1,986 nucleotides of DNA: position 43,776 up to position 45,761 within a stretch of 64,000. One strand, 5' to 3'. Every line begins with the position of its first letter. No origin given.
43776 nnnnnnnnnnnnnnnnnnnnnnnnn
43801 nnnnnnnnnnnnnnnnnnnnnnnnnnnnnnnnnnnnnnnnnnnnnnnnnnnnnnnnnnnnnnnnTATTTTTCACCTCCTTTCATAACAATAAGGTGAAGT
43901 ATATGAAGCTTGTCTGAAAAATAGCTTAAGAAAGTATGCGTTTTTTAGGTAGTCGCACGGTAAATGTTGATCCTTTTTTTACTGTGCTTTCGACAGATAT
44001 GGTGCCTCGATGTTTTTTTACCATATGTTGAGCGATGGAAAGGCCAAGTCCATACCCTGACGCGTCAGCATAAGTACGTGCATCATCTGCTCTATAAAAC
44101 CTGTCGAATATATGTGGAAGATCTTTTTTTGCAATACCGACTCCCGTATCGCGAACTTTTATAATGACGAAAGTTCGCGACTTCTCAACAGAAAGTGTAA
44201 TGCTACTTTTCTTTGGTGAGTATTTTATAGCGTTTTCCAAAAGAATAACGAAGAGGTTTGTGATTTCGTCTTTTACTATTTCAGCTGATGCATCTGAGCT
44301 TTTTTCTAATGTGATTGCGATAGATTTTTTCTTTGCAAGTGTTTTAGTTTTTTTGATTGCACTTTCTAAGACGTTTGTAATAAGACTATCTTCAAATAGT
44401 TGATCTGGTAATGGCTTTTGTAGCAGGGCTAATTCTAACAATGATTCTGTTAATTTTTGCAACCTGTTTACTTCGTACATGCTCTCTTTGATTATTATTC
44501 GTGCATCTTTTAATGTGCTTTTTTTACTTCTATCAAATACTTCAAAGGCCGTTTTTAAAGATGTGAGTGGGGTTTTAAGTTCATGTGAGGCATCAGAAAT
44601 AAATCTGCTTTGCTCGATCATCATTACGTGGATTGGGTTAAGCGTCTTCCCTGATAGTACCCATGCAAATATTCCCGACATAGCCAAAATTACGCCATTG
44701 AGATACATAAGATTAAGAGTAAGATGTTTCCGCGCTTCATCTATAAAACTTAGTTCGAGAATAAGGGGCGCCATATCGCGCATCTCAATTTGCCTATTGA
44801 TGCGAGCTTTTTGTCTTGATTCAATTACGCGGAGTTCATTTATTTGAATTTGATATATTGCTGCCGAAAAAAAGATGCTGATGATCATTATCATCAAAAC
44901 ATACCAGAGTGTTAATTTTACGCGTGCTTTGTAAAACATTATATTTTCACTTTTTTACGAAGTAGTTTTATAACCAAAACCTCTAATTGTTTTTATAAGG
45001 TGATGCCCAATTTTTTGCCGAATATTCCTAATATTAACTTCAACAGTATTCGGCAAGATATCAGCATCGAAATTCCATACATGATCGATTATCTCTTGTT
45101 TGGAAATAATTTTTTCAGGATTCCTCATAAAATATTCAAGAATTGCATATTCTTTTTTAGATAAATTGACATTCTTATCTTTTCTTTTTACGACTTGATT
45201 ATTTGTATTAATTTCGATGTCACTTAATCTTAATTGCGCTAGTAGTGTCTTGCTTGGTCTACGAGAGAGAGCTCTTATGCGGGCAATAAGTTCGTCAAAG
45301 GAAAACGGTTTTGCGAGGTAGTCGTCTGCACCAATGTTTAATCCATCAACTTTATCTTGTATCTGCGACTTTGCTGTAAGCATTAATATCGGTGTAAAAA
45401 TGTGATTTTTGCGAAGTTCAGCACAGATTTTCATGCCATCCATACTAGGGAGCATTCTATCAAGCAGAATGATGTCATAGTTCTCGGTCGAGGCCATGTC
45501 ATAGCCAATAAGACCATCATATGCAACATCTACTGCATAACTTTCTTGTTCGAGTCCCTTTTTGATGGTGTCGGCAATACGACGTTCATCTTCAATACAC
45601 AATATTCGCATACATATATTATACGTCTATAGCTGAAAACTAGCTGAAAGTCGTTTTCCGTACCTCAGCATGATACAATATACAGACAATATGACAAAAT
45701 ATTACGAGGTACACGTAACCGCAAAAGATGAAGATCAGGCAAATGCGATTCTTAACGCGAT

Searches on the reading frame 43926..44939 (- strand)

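Call 54: search_protein_families(library=pfam, proteins=[window:43926-44939:-], max_evalue=0.001)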
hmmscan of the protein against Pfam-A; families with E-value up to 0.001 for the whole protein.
window:43926-44939:- (337 aa): 4 families
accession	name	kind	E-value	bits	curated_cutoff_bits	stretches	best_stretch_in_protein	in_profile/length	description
PF02518.31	HATPase_c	-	7.1e-28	97.7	26.4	1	224-333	4-110/111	Histidine kinase-, DNA gyrase B-, and HSP90-like ATPase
PF00512.31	HisKA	-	4.9e-12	46.1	26.9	1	110-174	2-64/66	His Kinase A (phospho-acceptor) domain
PF14501.12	HATPase_c_5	-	4.1e-08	33.5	22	1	225-319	5-91/102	GHKL domain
PF13589.12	HATPase_c_3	-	0.00033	21.1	25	1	234-322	11-99/137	Histidine kinase-, DNA gyrase B-, and HSP90-like ATPase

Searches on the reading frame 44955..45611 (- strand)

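Call 54: search_protein_families(library=pfam, proteins=[window:44955-45611:-], max_evalue=0.001)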
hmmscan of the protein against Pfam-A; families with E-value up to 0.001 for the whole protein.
window:44955-45611:- (218 aa): 2 families
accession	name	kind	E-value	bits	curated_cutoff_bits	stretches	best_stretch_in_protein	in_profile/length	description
PF00072.30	Response_reg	-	3.1e-29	101.8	30.2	1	3-113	1-111/111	Response regulator receiver domain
PF00486.34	Trans_reg_C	-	1.8e-23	82.8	26.2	1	146-215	2-76/77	Transcriptional regulatory protein, C terminal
